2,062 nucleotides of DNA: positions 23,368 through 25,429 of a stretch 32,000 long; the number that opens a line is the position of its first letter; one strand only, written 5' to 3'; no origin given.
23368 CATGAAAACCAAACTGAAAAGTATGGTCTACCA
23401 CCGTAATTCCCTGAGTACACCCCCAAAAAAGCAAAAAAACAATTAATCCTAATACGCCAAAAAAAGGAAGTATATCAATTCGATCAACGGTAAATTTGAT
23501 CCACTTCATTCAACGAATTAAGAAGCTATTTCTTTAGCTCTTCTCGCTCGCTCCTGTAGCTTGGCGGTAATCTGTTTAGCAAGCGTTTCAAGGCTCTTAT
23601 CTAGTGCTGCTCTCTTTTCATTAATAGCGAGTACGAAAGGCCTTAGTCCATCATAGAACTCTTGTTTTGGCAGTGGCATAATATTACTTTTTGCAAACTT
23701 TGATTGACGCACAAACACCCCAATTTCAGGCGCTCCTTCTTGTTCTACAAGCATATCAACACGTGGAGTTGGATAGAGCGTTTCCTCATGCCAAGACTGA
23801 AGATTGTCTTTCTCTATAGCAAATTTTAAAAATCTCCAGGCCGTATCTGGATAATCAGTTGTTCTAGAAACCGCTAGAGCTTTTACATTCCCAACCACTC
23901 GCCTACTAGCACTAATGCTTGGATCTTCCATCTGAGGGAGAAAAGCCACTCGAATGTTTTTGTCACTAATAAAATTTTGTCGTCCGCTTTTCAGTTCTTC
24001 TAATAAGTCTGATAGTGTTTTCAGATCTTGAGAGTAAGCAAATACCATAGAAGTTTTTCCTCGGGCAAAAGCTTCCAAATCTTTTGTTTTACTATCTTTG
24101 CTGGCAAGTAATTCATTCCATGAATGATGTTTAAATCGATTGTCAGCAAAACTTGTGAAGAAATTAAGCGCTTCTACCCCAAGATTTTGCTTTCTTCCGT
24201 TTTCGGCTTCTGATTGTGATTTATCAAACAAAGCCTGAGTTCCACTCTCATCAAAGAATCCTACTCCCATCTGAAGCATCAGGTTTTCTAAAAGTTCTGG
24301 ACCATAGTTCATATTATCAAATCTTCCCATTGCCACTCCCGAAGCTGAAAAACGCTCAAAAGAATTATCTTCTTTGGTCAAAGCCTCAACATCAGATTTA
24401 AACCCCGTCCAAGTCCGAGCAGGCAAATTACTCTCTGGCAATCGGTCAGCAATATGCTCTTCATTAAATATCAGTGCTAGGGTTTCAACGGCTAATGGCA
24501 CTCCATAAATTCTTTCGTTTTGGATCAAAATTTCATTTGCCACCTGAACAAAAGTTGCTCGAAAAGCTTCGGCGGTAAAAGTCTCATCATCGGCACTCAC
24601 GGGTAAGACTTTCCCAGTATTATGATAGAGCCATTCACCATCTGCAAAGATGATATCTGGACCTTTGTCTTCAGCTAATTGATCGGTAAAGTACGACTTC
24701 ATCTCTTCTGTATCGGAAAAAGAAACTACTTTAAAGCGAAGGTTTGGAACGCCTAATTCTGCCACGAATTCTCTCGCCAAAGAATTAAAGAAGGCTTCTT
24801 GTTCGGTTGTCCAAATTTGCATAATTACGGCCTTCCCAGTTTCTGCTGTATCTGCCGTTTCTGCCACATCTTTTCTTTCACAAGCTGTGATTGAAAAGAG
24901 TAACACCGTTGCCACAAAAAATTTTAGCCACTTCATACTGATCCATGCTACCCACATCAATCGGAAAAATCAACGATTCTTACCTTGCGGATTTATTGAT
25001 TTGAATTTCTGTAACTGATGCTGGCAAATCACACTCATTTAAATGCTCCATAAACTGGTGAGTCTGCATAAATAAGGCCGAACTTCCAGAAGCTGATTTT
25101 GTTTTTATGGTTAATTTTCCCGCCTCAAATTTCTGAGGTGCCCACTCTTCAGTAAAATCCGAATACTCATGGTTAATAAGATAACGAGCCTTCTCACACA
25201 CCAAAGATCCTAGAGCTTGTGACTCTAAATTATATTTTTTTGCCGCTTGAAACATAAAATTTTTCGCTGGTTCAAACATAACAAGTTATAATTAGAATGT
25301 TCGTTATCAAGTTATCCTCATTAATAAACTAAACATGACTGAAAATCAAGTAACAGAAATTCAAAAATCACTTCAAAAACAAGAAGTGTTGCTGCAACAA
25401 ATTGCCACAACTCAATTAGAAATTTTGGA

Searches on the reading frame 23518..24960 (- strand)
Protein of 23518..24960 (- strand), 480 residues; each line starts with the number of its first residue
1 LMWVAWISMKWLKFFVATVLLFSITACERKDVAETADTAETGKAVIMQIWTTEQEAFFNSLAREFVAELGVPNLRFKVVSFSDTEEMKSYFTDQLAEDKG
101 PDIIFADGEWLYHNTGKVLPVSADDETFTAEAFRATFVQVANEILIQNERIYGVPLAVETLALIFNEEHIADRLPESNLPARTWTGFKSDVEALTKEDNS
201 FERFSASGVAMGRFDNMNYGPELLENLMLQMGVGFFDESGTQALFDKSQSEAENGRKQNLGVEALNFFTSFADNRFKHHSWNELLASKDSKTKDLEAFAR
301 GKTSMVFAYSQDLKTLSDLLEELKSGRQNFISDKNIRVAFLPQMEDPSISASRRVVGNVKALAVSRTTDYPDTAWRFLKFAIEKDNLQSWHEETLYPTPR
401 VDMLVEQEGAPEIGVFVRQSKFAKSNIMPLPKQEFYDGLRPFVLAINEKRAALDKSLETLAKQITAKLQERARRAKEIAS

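Call 12: search_protein_families(library=ncbifam, proteins=[window:23518-24960:-], max_evalue=0.01)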
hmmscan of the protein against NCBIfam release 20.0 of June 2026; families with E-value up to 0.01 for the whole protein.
window:23518-24960:- (480 aa): 2 families
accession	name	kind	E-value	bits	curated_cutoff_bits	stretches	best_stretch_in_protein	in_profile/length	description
NF007011.0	PRK09474.1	equivalog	4.9e-09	35.5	291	1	49-172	35-150/396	maltose/maltodextrin ABC transporter substrate-binding protein MalE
NF053763.1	ABCarbgalBndGanS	equivalog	1.5e-06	27.2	700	1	11-177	3-165/420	galactooligosaccharide ABC transporter substrate-binding protein GanS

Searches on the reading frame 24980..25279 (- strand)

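Call 89: search_protein_families(library=pfam, proteins=[window:24980-25279:-], max_evalue=0.001)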
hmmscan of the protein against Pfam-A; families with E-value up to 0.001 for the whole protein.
window:24980-25279:- (99 aa): 1 family
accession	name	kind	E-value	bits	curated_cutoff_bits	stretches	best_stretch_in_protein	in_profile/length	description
PF05258.17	DciA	-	4.7e-05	24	24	1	45-94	40-89/89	Dna[CI] antecedent, DciA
